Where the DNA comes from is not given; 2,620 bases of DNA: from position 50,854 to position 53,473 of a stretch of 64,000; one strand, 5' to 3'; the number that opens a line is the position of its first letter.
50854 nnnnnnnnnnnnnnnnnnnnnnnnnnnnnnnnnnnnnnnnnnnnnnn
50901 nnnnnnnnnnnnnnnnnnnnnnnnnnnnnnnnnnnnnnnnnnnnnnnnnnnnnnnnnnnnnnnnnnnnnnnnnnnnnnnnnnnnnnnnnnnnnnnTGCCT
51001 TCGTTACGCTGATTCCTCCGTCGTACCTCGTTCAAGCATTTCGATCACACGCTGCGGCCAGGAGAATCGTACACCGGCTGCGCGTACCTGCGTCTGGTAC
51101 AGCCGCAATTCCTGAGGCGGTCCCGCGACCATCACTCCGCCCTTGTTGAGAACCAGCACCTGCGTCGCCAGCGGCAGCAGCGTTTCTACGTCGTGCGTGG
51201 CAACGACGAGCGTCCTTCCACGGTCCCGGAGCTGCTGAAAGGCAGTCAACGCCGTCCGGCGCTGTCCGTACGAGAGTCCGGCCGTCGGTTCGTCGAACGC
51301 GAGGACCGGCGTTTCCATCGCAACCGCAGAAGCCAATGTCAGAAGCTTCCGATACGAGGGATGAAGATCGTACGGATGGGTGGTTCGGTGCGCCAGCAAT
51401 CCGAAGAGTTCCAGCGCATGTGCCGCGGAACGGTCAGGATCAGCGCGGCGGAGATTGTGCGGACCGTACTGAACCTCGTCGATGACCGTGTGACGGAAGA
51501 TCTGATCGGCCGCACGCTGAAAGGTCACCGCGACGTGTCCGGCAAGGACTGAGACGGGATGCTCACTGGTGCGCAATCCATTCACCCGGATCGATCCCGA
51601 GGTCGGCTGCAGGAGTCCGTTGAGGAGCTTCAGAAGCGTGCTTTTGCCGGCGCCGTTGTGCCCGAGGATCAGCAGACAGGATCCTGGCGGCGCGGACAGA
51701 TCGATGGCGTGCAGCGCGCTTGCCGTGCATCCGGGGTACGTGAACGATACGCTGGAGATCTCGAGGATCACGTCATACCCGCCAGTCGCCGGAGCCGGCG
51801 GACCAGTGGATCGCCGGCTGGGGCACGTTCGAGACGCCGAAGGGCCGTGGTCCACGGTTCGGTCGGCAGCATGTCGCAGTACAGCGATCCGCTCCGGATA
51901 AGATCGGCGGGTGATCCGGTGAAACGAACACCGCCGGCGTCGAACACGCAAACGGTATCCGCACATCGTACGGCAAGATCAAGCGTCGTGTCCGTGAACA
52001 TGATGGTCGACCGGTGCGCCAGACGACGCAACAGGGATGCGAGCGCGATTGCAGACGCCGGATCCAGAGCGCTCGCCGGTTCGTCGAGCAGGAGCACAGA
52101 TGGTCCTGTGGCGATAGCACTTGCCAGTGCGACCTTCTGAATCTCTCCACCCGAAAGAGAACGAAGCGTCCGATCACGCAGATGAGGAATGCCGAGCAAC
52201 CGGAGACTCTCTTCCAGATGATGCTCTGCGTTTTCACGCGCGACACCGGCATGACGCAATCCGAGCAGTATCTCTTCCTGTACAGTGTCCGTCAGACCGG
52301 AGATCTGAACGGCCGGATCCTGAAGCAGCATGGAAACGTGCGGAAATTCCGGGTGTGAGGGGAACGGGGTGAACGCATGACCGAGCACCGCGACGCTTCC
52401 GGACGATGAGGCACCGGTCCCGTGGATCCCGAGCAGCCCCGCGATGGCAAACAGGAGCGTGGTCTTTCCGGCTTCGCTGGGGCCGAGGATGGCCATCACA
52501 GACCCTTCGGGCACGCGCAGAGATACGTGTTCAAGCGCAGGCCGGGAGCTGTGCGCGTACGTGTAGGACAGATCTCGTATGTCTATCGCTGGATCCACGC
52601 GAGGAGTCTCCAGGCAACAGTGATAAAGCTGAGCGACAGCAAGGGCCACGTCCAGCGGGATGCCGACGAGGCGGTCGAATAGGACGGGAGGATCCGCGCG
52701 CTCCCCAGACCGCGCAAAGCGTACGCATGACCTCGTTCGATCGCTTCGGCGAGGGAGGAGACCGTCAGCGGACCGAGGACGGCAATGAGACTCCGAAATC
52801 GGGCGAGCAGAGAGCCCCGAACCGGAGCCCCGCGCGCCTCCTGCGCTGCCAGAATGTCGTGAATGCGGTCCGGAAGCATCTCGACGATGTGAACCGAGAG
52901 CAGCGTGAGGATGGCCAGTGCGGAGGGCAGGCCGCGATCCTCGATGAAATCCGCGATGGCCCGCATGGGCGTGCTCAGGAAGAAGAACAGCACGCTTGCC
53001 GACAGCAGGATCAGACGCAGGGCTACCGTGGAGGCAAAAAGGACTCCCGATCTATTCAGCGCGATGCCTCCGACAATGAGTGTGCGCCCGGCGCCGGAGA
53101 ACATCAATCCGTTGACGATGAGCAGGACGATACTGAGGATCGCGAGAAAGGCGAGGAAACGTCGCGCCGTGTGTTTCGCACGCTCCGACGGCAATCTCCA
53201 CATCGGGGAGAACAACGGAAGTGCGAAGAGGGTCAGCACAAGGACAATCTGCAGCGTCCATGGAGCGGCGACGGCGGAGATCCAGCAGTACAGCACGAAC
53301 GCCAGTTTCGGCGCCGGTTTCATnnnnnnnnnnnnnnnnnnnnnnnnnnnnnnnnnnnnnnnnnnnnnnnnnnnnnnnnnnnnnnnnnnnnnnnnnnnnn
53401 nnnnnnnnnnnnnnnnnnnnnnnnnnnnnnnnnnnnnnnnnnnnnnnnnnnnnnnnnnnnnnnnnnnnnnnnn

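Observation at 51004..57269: Pyruvate dehydrogenase E1alpha-E1beta-E2 genes run directly into a complete ECF transporter (S-T-A-A')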

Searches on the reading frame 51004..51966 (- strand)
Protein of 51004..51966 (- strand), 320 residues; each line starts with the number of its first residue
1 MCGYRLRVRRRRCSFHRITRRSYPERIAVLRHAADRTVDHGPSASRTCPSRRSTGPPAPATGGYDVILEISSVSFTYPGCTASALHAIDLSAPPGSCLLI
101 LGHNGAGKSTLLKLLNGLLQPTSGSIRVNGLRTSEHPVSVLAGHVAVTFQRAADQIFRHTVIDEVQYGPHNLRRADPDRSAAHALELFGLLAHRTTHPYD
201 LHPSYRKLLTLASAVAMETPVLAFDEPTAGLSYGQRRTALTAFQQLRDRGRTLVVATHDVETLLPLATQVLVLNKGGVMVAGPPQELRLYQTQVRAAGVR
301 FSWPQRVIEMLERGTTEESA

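Call 4: search_protein_families(library=pfam, proteins=[window:51004-51966:-], max_evalue=0.01)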
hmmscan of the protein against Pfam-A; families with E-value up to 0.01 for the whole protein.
window:51004-51966:- (320 aa): 6 families
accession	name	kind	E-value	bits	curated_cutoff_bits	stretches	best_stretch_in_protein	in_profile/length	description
PF00005.33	ABC_tran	-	5e-23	82.7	25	1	85-229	1-137/137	ABC transporter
PF13304.12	AAA_21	-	2.6e-09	38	27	2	208-262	248-302/304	AAA domain, putative AbiEii toxin, Type IV TA system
PF13555.12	AAA_29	-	0.00011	22.3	27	1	95-129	23-55/61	P-loop containing region of AAA domain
PF13191.12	AAA_16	-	0.00086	20.3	32.6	1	88-192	19-104/167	AAA ATPase domain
PF13476.12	AAA_23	-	0.002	19.2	27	1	96-120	20-44/201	AAA domain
PF13401.12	AAA_22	-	0.0021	18.8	27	1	96-226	6-92/130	AAA domain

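Call 5: search_protein_families(library=ncbifam, proteins=[window:51004-51966:-], max_evalue=0.01)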
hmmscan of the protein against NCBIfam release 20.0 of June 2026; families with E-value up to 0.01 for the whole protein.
window:51004-51966:- (320 aa): 182 families (the best 25 are shown)
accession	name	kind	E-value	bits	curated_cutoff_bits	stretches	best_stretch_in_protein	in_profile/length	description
TIGR04521.1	ECF_ATPase_2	equivalog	8.9e-47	159.5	330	1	69-312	2-257/279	energy-coupling factor transporter ATPase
TIGR04520.1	ECF_ATPase_1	equivalog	4.3e-42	144.4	315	1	69-313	2-249/269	energy-coupling factor transporter ATPase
NF010155.0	PRK13634.1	equivalog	2.5e-38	132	413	1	71-301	6-247/290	energy-coupling factor ABC transporter ATP-binding protein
NF010171.0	PRK13652.1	equivalog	2.7e-38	131.6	476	1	67-302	3-240/277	cobalt transporter ATP-binding subunit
TIGR01166.1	cbiO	subfamily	7.7e-37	126.6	211.8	1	82-261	5-188/190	cobalt ABC transporter, ATP-binding protein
NF010158.0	PRK13637.1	equivalog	1.1e-34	119.9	390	1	81-287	19-232/287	energy-coupling factor transporter ATPase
NF010156.0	PRK13635.1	equivalog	1.4e-34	119.6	392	1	67-314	5-254/279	energy-coupling factor ABC transporter ATP-binding protein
NF010157.0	PRK13636.1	equivalog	1.9e-33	115.9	463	1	65-312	3-254/285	cobalt transporter ATP-binding subunit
TIGR03375.1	type_I_sec_LssB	subfamily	9.4e-32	110.1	693.1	1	68-286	466-687/696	type I secretion system permease/ATPase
TIGR03864.1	PQQ_ABC_ATP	hypoth_equivalog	4.9e-29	101.5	302.25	1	68-290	2-222/236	ABC transporter, ATP-binding subunit, PQQ-dependent alcohol dehydrogenase system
TIGR02857.1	CydD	equivalog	2.3e-28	99.5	435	1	58-264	312-521/529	thiol reductant ABC exporter subunit CydD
NF007082.0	PRK09536.1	equivalog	4e-28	98.6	537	1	68-288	4-227/402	corrinoid ABC transporter ATPase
TIGR02673.1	FtsE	equivalog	6.6e-28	97.8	264.85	1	67-276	1-213/214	cell division ATP-binding protein FtsE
NF010068.0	PRK13548.1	equivalog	2.4e-27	95.7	261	1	68-287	6-230/261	heme ABC transporter ATP-binding protein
NF010170.0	PRK13651.1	equivalog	2.8e-27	95.5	432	2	143-282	105-247/308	cobalt transporter ATP-binding subunit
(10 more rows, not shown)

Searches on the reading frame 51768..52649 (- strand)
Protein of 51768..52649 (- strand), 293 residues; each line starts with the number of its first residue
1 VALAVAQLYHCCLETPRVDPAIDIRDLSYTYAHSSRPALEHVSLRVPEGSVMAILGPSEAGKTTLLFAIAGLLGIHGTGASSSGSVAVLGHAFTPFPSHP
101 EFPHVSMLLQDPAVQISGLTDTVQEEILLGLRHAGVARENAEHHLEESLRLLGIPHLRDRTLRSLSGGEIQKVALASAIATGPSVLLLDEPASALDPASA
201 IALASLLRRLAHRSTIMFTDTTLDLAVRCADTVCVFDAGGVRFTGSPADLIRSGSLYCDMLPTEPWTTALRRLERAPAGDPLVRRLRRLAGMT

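Call 4: search_protein_families(library=pfam, proteins=[window:51768-52649:-], max_evalue=0.01)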
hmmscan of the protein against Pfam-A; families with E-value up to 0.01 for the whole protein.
window:51768-52649:- (293 aa): 6 families
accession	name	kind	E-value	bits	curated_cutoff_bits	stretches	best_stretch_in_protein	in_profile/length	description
PF00005.33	ABC_tran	-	2.2e-23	83.8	25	1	39-192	1-136/137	ABC transporter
PF13304.12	AAA_21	-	3.8e-09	37.5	27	1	143-219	205-296/304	AAA domain, putative AbiEii toxin, Type IV TA system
PF02463.25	SMC_N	-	0.00026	20.9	40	1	50-218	25-194/220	RecF/RecN/SMC N terminal domain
PF13555.12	AAA_29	-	0.0043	17.2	27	1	46-73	19-46/61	P-loop containing region of AAA domain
PF09818.15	ABC_ATPase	-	0.0066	15.9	23.2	0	44-70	75-100/283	P-loop domain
PF13514.12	AAA_27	-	0.0098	15.9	22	0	42-73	19-50/206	AAA domain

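Call 5: search_protein_families(library=ncbifam, proteins=[window:51768-52649:-], max_evalue=0.01)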
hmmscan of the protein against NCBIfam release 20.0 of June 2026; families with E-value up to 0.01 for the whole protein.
window:51768-52649:- (293 aa): 186 families (the best 25 are shown)
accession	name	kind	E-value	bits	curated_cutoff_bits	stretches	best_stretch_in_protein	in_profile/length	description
TIGR04520.1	ECF_ATPase_1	equivalog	3.6e-37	128.3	315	1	22-255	1-228/269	energy-coupling factor transporter ATPase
TIGR04521.1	ECF_ATPase_2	equivalog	3.8e-36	124.6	330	1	22-255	1-237/279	energy-coupling factor transporter ATPase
NF010171.0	PRK13652.1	equivalog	3e-35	121.7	476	1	22-256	4-231/277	cobalt transporter ATP-binding subunit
TIGR03265.1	PhnT2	equivalog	1e-34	120.3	457.7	1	22-252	5-224/353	putative 2-aminoethylphosphonate ABC transporter ATP-binding protein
NF010068.0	PRK13548.1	equivalog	2.8e-33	115.1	261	1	22-255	6-235/261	heme ABC transporter ATP-binding protein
NF010156.0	PRK13635.1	equivalog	5.9e-32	110.9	392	1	20-260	4-237/279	energy-coupling factor ABC transporter ATP-binding protein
TIGR00972.1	3a0107s01c2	equivalog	3.2e-31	108.6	343.2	1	22-251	2-231/248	phosphate ABC transporter ATP-binding protein PstB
TIGR03864.1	PQQ_ABC_ATP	hypoth_equivalog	3.9e-31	108.3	302.25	1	21-253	1-222/236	ABC transporter, ATP-binding subunit, PQQ-dependent alcohol dehydrogenase system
TIGR00968.1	3a0106s01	subfamily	4.9e-31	108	342.75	1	34-252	11-220/237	sulfate ABC transporter ATP-binding protein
TIGR01166.1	cbiO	subfamily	3.4e-30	104.9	211.8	1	38-221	7-185/190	cobalt ABC transporter, ATP-binding protein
NF040840.2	tungstate_WtpC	equivalog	5.7e-30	104.8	440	1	38-252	15-220/347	tungstate ABC transporter ATP-binding protein WtpC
TIGR03873.1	F420-0_ABC_ATP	hypoth_equivalog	6.2e-30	104.3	372.4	1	30-251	8-225/256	putative F420-0 ABC transporter ATP-binding protein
NF007082.0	PRK09536.1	equivalog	1.5e-29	103.3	537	1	20-256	2-232/402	corrinoid ABC transporter ATPase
TIGR01188.1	drrA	subfamily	6.7e-29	101.1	312.45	1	37-251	7-212/302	daunorubicin resistance ABC transporter, ATP-binding protein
NF006987.0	PRK09452.1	equivalog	6.9e-29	100.7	482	1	19-250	15-235/378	spermidine/putrescine ABC transporter ATP-binding protein PotA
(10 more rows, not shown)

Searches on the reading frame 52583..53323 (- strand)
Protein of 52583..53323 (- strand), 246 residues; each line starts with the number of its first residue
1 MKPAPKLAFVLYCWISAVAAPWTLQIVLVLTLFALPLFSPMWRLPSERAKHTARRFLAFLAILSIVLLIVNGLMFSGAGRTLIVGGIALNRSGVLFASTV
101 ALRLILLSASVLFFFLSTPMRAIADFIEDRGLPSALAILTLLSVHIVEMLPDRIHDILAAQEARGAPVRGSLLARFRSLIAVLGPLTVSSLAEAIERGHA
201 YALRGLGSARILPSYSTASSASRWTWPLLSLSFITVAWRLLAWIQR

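Call 4: search_protein_families(library=pfam, proteins=[window:52583-53323:-], max_evalue=0.01)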
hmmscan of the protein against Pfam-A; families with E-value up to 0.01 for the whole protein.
window:52583-53323:- (246 aa): 1 family
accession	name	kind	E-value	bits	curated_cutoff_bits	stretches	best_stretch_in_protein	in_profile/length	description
PF02361.21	CbiQ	-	2.3e-17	63.8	25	1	7-205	14-207/216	Cobalt transport protein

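Call 5: search_protein_families(library=ncbifam, proteins=[window:52583-53323:-], max_evalue=0.01)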
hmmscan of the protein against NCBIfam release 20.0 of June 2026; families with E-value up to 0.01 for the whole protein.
window:52583-53323:- (246 aa): 1 family
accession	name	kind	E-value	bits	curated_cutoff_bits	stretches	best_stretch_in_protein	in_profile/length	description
TIGR02454.1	ECF_T_CbiQ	equivalog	3.9e-12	46.4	111.8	1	2-194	2-190/200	cobalt ECF transporter T component CbiQ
